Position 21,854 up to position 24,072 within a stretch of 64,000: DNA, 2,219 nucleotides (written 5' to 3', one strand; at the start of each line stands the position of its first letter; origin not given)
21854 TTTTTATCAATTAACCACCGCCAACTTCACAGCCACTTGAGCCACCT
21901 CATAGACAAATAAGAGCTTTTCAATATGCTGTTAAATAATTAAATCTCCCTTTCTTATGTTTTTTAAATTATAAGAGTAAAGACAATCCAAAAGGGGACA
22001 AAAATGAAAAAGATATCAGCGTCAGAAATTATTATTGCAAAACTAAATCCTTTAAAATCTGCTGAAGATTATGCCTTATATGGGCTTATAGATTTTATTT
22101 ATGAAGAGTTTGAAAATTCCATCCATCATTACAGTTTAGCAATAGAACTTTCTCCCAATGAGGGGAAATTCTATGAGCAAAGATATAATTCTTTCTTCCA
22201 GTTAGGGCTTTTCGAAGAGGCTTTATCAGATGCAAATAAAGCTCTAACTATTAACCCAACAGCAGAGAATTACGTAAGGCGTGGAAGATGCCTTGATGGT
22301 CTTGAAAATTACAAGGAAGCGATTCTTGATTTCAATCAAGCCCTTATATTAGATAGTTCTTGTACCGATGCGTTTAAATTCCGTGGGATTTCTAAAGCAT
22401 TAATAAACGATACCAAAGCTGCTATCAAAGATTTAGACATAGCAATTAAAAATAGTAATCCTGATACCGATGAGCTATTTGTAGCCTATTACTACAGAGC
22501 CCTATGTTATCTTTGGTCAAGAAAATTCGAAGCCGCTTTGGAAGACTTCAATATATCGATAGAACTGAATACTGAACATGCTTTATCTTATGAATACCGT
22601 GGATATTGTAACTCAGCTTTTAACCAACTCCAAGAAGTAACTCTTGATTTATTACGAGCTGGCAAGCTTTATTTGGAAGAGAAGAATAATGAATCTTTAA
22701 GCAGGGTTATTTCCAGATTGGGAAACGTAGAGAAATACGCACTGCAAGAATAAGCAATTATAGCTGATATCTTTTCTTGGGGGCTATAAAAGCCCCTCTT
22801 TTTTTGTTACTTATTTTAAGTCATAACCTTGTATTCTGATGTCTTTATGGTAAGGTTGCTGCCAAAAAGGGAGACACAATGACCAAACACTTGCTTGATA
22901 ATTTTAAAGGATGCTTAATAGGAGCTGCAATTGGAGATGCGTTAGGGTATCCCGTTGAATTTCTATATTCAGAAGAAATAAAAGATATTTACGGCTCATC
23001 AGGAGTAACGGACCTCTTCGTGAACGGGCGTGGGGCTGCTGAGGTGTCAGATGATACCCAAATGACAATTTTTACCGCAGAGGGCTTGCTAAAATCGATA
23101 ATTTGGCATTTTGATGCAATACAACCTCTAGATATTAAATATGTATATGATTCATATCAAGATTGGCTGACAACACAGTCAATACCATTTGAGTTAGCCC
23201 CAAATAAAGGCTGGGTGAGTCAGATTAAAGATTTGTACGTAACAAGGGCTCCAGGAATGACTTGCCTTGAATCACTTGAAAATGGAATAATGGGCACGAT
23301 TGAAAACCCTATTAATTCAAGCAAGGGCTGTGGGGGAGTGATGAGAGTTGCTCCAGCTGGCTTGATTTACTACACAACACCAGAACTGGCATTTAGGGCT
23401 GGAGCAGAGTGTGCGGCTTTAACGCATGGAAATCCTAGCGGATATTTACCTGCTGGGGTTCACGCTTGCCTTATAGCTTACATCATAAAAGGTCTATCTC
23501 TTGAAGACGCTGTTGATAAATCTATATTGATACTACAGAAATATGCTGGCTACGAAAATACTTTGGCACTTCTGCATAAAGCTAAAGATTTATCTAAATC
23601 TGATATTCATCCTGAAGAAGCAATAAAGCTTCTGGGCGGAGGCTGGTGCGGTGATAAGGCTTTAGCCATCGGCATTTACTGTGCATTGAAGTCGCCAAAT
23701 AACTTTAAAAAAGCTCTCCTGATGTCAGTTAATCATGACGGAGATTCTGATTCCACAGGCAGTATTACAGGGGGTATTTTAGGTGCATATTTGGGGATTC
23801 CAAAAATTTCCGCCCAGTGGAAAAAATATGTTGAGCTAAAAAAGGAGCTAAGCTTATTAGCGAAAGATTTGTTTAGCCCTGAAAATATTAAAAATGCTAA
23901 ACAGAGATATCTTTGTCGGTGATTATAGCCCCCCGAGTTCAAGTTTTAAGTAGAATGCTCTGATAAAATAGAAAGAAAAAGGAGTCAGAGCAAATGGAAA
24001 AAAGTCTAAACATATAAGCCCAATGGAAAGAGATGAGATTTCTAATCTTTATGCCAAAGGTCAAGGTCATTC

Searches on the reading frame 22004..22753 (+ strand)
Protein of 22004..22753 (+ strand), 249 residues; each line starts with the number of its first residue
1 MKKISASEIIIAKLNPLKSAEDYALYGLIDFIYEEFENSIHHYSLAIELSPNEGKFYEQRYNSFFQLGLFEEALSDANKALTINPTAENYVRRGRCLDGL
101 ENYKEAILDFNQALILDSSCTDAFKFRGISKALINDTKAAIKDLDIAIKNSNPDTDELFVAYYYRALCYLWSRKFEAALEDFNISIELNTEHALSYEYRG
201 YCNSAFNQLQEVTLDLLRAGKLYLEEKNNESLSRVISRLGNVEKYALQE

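Call 59: search_protein_families(library=pfam, proteins=[window:22004-22753:+], max_evalue=0.00001)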
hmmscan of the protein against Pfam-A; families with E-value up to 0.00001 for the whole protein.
window:22004-22753:+ (249 aa): 7 families
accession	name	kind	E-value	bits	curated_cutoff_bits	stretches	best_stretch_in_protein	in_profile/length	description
PF00515.34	TPR_1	-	4e-23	80.7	27.8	0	161-189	3-31/34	Tetratricopeptide repeat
PF07719.23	TPR_2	-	4.4e-17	61.2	27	0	87-118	1-32/34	Tetratricopeptide repeat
PF13181.12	TPR_8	-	1.5e-08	34.6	25.7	0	87-117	1-31/34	Tetratricopeptide repeat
PF13414.12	TPR_11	-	2.4e-07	30.8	26.8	0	62-88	2-28/42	TPR repeat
PF13371.12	TPR_9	-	2.8e-06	27.7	35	0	101-152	9-60/73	Tetratricopeptide repeat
PF25575.1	TPR_BSK1_C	-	5.8e-06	26.6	42.2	0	31-86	53-109/118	Serine/threonine-protein kinase BSK1-like, TPR repeats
PF13432.12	TPR_16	-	6.8e-06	26.9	32.7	0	62-117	5-61/65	Tetratricopeptide repeat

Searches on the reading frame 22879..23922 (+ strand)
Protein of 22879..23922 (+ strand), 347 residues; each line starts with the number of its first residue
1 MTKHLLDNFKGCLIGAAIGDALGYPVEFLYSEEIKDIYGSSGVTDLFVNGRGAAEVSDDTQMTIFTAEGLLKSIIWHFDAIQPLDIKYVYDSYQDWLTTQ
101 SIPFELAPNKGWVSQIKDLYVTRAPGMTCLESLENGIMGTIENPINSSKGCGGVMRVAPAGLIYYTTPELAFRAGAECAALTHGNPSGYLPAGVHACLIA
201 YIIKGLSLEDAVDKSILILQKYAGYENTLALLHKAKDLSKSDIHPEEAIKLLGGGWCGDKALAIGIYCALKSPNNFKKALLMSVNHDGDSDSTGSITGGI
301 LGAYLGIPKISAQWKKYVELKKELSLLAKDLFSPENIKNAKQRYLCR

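Call 59: search_protein_families(library=pfam, proteins=[window:22879-23922:+], max_evalue=0.00001)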
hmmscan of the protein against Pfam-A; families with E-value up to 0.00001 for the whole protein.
window:22879-23922:+ (347 aa): 1 family
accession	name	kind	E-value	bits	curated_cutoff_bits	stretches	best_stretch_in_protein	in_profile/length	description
PF03747.19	ADP_ribosyl_GH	-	8.5e-73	245.9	26.2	1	11-311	1-285/287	ADP-ribosylglycohydrolase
